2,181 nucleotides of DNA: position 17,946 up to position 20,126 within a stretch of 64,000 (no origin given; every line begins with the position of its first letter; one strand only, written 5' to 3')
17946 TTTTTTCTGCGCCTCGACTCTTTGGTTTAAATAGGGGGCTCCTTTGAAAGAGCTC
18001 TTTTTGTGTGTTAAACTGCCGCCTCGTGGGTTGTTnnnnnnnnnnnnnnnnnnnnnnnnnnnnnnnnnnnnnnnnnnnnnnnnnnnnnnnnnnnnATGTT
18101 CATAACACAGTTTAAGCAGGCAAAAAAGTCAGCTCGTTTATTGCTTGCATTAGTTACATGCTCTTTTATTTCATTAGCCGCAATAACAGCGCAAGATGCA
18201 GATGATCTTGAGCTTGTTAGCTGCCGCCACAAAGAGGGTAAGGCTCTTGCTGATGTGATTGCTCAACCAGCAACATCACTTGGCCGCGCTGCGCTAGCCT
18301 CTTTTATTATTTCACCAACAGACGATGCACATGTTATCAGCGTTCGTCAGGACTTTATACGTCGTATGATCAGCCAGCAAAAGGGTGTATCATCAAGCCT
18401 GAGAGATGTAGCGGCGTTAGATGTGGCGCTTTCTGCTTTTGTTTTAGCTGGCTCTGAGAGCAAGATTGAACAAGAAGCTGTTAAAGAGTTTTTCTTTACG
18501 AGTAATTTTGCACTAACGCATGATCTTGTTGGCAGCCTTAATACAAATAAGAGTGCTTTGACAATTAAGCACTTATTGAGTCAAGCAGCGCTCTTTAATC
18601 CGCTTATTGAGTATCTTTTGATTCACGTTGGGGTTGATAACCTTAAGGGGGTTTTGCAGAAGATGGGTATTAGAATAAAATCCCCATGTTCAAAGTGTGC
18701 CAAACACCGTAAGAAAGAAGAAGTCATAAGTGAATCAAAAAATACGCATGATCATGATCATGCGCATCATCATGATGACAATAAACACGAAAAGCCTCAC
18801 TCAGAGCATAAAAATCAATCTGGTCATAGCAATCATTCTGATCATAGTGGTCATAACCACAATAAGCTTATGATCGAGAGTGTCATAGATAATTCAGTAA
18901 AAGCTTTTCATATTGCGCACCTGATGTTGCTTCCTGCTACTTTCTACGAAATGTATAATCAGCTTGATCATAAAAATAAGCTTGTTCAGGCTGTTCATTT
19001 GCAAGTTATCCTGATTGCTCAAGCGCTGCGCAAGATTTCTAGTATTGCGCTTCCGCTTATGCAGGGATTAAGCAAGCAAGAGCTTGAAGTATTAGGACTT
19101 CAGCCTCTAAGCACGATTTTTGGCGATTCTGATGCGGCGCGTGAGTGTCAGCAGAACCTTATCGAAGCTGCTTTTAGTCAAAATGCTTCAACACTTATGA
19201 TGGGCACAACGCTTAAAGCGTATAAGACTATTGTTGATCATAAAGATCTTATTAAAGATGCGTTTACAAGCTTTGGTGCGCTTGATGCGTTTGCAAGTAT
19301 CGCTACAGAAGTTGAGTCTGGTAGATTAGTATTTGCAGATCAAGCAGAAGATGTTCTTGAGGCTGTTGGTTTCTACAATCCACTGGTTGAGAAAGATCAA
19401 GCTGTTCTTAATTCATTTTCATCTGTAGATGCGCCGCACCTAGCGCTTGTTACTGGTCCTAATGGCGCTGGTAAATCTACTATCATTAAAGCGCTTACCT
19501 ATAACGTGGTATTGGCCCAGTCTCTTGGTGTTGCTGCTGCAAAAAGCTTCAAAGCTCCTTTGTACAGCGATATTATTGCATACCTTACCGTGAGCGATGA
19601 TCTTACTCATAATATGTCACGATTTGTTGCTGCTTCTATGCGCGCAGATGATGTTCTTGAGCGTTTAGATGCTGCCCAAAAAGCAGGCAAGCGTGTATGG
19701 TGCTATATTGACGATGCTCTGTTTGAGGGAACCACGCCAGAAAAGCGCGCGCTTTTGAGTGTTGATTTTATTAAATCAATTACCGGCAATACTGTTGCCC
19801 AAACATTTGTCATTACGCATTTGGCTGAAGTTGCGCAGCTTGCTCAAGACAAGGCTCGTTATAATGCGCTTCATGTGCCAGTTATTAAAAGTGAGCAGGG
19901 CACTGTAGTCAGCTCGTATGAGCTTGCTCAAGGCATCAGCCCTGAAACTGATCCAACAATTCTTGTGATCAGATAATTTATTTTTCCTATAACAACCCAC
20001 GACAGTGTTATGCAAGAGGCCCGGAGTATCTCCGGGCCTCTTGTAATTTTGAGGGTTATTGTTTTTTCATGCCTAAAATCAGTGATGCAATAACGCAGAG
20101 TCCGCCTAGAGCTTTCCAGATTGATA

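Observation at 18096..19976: Signal-peptide protein with a His-rich metal-binding tract and a MutS-type (domain V) ABC ATPase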

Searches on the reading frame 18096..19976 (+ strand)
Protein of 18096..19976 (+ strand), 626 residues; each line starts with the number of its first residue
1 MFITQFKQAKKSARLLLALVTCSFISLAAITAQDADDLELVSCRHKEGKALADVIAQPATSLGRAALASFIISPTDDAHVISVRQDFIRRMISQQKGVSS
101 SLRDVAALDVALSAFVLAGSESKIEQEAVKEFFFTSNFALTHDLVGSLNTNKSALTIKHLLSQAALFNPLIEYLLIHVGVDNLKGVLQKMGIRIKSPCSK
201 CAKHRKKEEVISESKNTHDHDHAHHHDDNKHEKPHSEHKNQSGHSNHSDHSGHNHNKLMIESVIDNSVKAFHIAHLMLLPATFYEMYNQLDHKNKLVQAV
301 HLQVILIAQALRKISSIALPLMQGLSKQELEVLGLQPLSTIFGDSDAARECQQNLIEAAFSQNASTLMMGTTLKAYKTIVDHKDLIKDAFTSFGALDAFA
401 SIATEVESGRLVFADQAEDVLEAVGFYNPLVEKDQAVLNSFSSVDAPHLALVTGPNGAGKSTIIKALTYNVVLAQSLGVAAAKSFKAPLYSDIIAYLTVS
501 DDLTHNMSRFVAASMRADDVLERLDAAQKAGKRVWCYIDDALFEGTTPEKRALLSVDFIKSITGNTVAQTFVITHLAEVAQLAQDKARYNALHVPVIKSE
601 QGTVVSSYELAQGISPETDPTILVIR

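Call 3: search_protein_families(library=pfam, proteins=[window:18096-19976:+], max_evalue=1)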
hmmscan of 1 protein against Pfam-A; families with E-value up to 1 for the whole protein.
window:18096-19976:+ (626 aa): 22 families
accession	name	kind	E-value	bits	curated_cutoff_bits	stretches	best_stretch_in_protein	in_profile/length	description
PF00488.27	MutS_V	-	7.5e-15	55.8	30.2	1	451-616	2-159/188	MutS domain V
PF05192.23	MutS_III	-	1.9e-06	28.8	34.1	1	37-403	5-194/194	MutS domain III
PF13476.12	AAA_23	-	4.2e-06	28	27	1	447-469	19-41/201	AAA domain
PF02463.25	SMC_N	-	2.8e-05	24.1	40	1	447-496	24-67/220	RecF/RecN/SMC N terminal domain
PF13555.12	AAA_29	-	0.00013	22.1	27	1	450-469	25-44/61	P-loop containing region of AAA domain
PF25199.1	nSTAND_NTPase5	-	0.00029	21.1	34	1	432-492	23-86/145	Novel STAND NTPase 5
PF13191.12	AAA_16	-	0.00035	21.5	32.6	1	438-504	13-83/167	AAA ATPase domain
PF13304.12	AAA_21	-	0.00065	20.3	27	1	450-469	2-21/304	AAA domain, putative AbiEii toxin, Type IV TA system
PF00005.33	ABC_tran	-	0.00067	20.7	25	1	448-527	12-95/137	ABC transporter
PF13514.12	AAA_27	-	0.0013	18.7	22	1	445-468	24-47/206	AAA domain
PF20720.3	nSTAND3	-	0.0037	17.4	27.2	1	445-586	15-121/155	Novel STAND NTPase 3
PF24389.1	ORC-CDC6-like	-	0.018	14.2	27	1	440-475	25-60/571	ORC-CDC6-like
PF02535.28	Zip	-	0.019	14.7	35.1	1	202-254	116-168/323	ZIP Zinc transporter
PF03193.22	RsgA_GTPase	-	0.021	15.1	30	1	418-472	76-131/174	RsgA GTPase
PF03215.21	Rad17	-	0.022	15.1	23.8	1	447-473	45-71/186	Rad17 P-loop domain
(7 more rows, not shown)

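Call 4: search_protein_families(library=ncbifam, proteins=[window:18096-19976:+], max_evalue=1)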
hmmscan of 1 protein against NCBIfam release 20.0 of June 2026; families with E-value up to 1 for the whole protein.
window:18096-19976:+ (626 aa): 26 families (the best 25 are shown)
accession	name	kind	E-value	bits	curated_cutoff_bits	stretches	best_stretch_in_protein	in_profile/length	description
TIGR01070.1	mutS1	equivalog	5e-18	64.8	641.7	2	385-613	526-750/840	DNA mismatch repair protein MutS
NF003810.1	PRK05399.1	equivalog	4.2e-17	62.1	480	2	376-615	525-763/793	DNA mismatch repair protein MutS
TIGR01069.2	mutS2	equivalog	2.3e-09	36.2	400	1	381-593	259-466/790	endonuclease MutS2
NF052383.1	ATPase_KamC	equivalog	2.3e-08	33.3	300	1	377-581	232-433/508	lysine 5,6-aminomutase reactivase ATPase KamC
NF000355.4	ribo_prot_ABC_F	equivalog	0.00014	20.9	380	1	450-509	342-400/499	ribosomal protection-like ABC-F family protein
TIGR00618.1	sbcc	subfamily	0.00029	18.9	478.5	1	447-469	26-49/1043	exonuclease subunit SbcC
NF010068.0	PRK13548.1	equivalog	0.00031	19.9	261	1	444-471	28-55/261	heme ABC transporter ATP-binding protein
NF011630.0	PRK15056.1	equivalog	0.0015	17.8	393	1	442-507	28-93/274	manganese/iron ABC transporter ATP-binding protein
NF040873.1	AztA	equivalog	0.0017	18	220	1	443-480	14-49/191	zinc ABC transporter ATP-binding protein AztA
NF053840.1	MnTportMntADein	equivalog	0.0024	17.5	400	1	442-471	22-51/240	manganese ABC transporter ATP-binding protein MntA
TIGR02169.1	SMC_prok_A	equivalog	0.0041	14.8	729.4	1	449-495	25-65/1165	chromosome segregation protein SMC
TIGR01188.1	drrA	subfamily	0.0066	15.8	312.45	1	449-468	21-40/302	daunorubicin resistance ABC transporter, ATP-binding protein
NF007082.0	PRK09536.1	equivalog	0.011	14.8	537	1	443-468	25-50/402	corrinoid ABC transporter ATPase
TIGR03522.1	GldA_ABC_ATP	equivalog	0.012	15.1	402.6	1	452-498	33-81/301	gliding motility-associated ABC transporter ATP-binding subunit GldA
TIGR00606.1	rad50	subfamily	0.012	13.3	453.75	1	449-469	30-50/1311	DNA repair protein Rad50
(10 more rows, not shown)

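Call 5: search_solved_structures(query=window:18096-19976:+, max_evalue=1, show_alignments=2)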
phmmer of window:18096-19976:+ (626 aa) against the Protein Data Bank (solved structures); distinct sequences matched with E-value up to 1: 48.
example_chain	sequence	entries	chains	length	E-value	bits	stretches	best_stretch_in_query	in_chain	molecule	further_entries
7vuf_B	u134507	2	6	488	1.6e-09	40.6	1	397-587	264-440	Endonuclease MutS2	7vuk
1ewr_A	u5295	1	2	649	1.5e-06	30.8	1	385-605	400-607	DNA MISMATCH REPAIR PROTEIN MUTS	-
1ewq_A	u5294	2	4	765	1.6e-06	30.7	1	385-605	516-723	DNA MISMATCH REPAIR PROTEIN MUTS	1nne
1fw6_A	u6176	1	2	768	1.6e-06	30.7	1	385-605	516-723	DNA MISMATCH REPAIR PROTEIN MUTS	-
5x9w_A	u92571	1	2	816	3.5e-06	29.6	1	373-516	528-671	DNA mismatch repair protein MutS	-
5yk4_A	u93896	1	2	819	3.5e-06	29.6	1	373-516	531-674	DNA mismatch repair protein MutS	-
8raz_A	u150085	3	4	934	0.00012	24.5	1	445-616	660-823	DNA mismatch repair protein Msh2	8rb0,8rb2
8qpp_W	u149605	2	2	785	0.00014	24.3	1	427-584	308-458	Endonuclease MutS2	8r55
7qv3_v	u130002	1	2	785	0.00014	24.3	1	427-584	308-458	Endonuclease MutS2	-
8r7c_A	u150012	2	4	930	0.00041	22.8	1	445-616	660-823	DNA mismatch repair protein Msh2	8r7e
2o8e_A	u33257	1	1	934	0.00041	22.8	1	445-616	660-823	DNA mismatch repair protein Msh2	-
2o8b_A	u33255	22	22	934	0.00041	22.8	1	445-616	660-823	DNA mismatch repair protein Msh2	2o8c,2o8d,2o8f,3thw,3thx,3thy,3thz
8raz_B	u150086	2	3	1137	0.00091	21.6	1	430-587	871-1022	DNA mismatch repair protein Msh3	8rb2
8rb1_A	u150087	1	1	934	0.0011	21.4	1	445-616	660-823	DNA mismatch repair protein Msh2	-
8r7e_B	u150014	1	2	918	0.0014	21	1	430-587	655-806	DNA mismatch repair protein Msh3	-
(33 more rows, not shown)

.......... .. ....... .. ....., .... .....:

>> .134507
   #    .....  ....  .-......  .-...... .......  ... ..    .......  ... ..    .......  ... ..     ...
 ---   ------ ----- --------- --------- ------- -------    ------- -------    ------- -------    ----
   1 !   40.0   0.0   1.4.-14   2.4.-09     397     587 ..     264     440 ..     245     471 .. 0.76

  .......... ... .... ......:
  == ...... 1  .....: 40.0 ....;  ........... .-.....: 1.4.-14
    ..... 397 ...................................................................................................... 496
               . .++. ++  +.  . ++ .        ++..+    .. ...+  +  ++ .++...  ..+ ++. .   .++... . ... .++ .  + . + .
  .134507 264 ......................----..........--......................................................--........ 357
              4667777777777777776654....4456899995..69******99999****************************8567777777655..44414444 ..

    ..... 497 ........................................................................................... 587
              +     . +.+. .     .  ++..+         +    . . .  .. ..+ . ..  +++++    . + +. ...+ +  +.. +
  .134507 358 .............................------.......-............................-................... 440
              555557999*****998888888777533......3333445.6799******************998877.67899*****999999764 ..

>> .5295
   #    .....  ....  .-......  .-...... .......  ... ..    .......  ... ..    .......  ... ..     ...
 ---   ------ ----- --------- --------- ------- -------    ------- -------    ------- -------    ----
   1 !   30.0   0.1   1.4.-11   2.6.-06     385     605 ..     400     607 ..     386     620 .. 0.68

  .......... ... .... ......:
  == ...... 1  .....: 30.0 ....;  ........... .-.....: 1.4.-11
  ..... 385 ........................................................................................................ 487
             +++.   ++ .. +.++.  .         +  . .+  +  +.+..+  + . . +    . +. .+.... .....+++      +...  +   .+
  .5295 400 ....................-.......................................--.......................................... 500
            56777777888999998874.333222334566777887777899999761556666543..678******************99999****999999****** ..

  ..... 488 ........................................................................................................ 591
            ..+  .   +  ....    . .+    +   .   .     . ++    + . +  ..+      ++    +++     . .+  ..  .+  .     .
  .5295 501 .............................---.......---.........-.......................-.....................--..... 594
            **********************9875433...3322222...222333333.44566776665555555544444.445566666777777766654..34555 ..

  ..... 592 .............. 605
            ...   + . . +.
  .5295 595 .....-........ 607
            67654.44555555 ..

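Call 6: find_homologous_proteins(query=window:18096-19976:+, max_evalue=0.001)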
Query window:18096-19976:+ (626 aa): 24 proteins with E <= 0.001 among 8000 candidates.
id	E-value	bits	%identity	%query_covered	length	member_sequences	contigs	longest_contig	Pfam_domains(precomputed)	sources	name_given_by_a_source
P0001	0.0e+0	1357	100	100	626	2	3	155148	PF13476.13,PF05192.24,PF00488.28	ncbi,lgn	-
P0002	3.0e-7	48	28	18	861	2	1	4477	PF01624.26,PF05192.24,PF05188.24,PF05190.24,PF00488.28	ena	-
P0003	1.3e-6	46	27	39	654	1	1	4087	PF05192.24,PF00488.28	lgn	-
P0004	2.1e-6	45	27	18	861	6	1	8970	PF01624.26,PF05192.24,PF05188.24,PF05190.24,PF00488.28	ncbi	-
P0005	1.1e-5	43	30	22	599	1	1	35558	PF05192.24,PF00488.28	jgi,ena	-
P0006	1.6e-5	42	28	35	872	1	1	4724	PF01624.26,PF05192.24,PF05188.24,PF05190.24,PF00488.28,PF27441.1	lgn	-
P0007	2.0e-5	42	23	48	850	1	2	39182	PF01624.26,PF05192.24,PF05188.24,PF05190.24,PF00488.28,PF27441.1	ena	-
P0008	2.0e-5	42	23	48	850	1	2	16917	PF01624.26,PF05192.24,PF05188.24,PF05190.24,PF00488.28,PF27441.1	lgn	-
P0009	2.1e-5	42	23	48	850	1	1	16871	PF01624.26,PF05192.24,PF05188.24,PF05190.24,PF00488.28,PF27441.1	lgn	-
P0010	2.1e-5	42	25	38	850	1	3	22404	PF01624.26,PF05192.24,PF05188.24,PF05190.24,PF00488.28,PF27441.1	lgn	-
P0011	2.4e-5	42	25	38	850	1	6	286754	PF01624.26,PF05192.24,PF05188.24,PF05190.24,PF00488.28,PF27441.1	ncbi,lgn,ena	-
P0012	2.4e-5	42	27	30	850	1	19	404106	PF01624.26,PF05192.24,PF05188.24,PF05190.24,PF00488.28,PF27441.1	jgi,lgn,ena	-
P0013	4.4e-5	41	26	34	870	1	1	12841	PF01624.26,PF05192.24,PF05188.24,PF05190.24,PF00488.28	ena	-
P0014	6.7e-5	40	27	34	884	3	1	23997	PF01624.26,PF05192.24,PF05188.24,PF05190.24,PF00488.28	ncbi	-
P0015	8.8e-5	40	28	41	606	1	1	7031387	PF00488.28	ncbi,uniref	ncbi:MutS-related protein [Tundrisphaera sp. TA3]|uniref:MutS-related protein n=1 Tax=Tundrisphaera 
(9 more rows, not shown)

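Call 8: list_cluster_members(proteins=[P0001])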
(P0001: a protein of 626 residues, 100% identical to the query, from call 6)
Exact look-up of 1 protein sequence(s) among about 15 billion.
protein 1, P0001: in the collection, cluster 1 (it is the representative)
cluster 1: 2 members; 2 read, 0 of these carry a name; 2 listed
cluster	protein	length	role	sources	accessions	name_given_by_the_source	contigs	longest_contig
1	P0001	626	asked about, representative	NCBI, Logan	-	-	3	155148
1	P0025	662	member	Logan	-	-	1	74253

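Call 9: find_encoding_contigs(protein=P0001, flank=10000, max_places=6)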
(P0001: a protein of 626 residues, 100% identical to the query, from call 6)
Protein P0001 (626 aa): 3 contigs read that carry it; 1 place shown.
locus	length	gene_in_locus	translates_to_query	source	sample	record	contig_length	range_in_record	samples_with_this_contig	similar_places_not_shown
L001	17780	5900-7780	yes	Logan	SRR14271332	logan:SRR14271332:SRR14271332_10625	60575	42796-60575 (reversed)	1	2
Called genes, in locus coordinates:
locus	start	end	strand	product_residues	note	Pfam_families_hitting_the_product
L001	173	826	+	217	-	-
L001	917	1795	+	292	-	PF11019:DUF2608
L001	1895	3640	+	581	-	-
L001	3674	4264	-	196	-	-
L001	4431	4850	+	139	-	-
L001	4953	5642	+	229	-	PF01027:Bax1-I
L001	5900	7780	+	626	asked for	PF05192:MutS_III (faint), PF00488:MutS_V, PF13476:AAA_23 (weak)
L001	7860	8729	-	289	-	PF00892:EamA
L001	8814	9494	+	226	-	-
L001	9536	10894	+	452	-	PF01145:Band_7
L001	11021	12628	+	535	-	PF01735:PLA2_B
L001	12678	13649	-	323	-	PF19656:DUF6159 (weak)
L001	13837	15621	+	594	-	-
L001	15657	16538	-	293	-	PF00892:EamA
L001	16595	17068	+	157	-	PF00254:FKBP_C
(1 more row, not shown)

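Call 18: search_protein_families(library=padloc, proteins=[window:18096-19976:+], max_evalue=0.1)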
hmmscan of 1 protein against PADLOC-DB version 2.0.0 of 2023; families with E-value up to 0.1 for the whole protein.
window:18096-19976:+ (626 aa): 19 families
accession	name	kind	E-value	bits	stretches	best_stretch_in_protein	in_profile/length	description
PDLC04135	mad3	-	6.1e-06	24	1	443-469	17-44/374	mads_3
PDLC04140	mad8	-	2.3e-05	22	1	446-472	26-52/314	mads_8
PDLC02335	AbiLi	-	0.00018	18.7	1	431-470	60-99/326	AbiLi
PDLC02980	AriA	-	0.0003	18.8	1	450-468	2-20/304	-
PDLC00519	JetC1|JetC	-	0.00051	16.4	1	449-471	25-47/1097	DUF3584 domain; MukB-like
PDLC00281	PtuA1|PtuA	-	0.00063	17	1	449-472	39-62/448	AAA ATPase domain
PDLC02668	DndD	-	0.00066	16.8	0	209-302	447-538/659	DndD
PDLC03860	LmuB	-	0.00069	16.3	1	447-469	26-48/565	-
PDLC02756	PbeC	-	0.00088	16.4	0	202-302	438-537/643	PbeC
PDLC02914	ATPase-Toprim_I-B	-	0.00099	16.4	1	445-468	23-46/443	-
PDLC00290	PtuA1|PtuA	-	0.0011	16.4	1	447-473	23-49/414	AAA ATPase domain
PDLC03859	LmuB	-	0.003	14.8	1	449-469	26-46/611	-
PDLC04178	HEC-01A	-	0.003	14.7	1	447-469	28-50/399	-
PDLC02667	DndD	-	0.0042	13.9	0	203-302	437-535/657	DndD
PDLC02663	DndD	-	0.0074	13.1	0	448-468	34-54/675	DndD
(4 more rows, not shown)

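Call 21: search_protein_representatives(protein=window:18096-19976:+)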
Query: 626 residues. Proteins with E-value up to 0.001 (for the whole library): 6565; up to 1e-10: 1365; up to 1e-30: 26. The best 150 are listed.
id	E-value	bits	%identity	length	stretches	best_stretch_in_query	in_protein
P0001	0.0e+00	1357.2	100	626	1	1-626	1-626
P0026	8.1e-69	249.6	56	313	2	16-231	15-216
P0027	1.3e-51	192.8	32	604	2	209-622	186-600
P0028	1.9e-42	162.6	28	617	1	16-617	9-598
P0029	1.5e-41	159.6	31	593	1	19-624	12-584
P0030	7.9e-41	157.2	28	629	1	36-620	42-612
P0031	2.7e-40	155.5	27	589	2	239-619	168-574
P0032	1.3e-38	149.9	27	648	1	35-619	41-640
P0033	2.6e-38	148.9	29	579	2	237-623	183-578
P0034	3.1e-37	145.4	29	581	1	29-622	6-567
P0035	4.0e-37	145.0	29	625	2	220-617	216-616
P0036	8.6e-37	143.9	26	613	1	28-617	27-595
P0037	4.6e-36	141.5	27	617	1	15-621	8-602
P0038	4.2e-35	138.3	28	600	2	224-616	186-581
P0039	5.3e-35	138.0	28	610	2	242-616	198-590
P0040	1.4e-34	136.6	27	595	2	221-621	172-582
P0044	4.2e-33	131.7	27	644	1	55-617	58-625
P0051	2.4e-30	122.6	31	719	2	355-617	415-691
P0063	1.9e-28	116.4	30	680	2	368-617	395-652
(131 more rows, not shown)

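Call 25: find_related_loci(query=A1, collection=genome_contigs, flank=8000)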
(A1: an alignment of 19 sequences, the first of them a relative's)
Query A1 (626 aa) in genome_contigs; peptide patterns used: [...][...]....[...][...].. (x = any residue, [..] = any of these).
600 stretches matched a pattern (row limit reached: there are more); 10 encode a relative of the query (tblastn E <= 1e-3); 10 distinct loci.
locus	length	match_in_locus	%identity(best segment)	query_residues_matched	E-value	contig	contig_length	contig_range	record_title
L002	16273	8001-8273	31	447-535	4e-7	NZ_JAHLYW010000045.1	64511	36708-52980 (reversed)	Synechococcus sp. CS-1325 k141_16489, whole genome shotgun sequence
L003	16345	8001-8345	30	430-535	5e-7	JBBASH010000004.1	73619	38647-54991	MAG: Cyanobium sp. isolate EUL_240 ctg4-EUL_240, whole genome shotgun sequence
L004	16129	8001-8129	41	446-494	3e-6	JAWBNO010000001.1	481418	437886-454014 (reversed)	MAG: Candidatus Aenigmatarchaeota archaeon isolate GXS_202101_bins_79 GXS_202101_bins_79_scaffold_1, whole genome shotgu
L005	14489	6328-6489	41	437-483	1e-5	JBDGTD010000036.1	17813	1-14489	MAG: Haloferacaceae archaeon isolate DAL-WCL_28_81C4R c_000000002967, whole genome shotgun sequence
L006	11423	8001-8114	43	440-486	1e-5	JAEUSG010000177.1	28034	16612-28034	MAG: Fibrobacteres bacterium isolate new MAG-297 k141_2328241, whole genome shotgun sequence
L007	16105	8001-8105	49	449-483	2e-5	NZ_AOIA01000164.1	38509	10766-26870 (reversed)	Natronococcus jeotgali DSM 18795 contig_165, whole genome shotgun sequence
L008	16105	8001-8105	49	449-483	2e-5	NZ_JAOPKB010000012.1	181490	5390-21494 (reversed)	Natronoglomus mannanivorans strain AArc-m2/3/4 NODE_12, whole genome shotgun sequence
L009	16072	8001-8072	63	446-469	2e-5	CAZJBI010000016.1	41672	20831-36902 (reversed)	MAG TPA_asm: uncultured Rhodohalobacter sp. isolate binchicken_co405_143 genome assembly, contig: NODE_1257_length_41672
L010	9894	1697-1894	33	430-494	2e-5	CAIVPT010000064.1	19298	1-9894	MAG: uncultured Synechococcaceae cyanobacterium isolate Loclat_bin-12067 genome assembly, contig: bin-12067:064/320, who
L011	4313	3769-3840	58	446-469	3e-5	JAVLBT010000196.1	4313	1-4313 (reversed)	MAG: Gracilimonas sp. isolate Uz-K11-15 NODE_196_length_4313_cov_3.546742, whole genome shotgun sequence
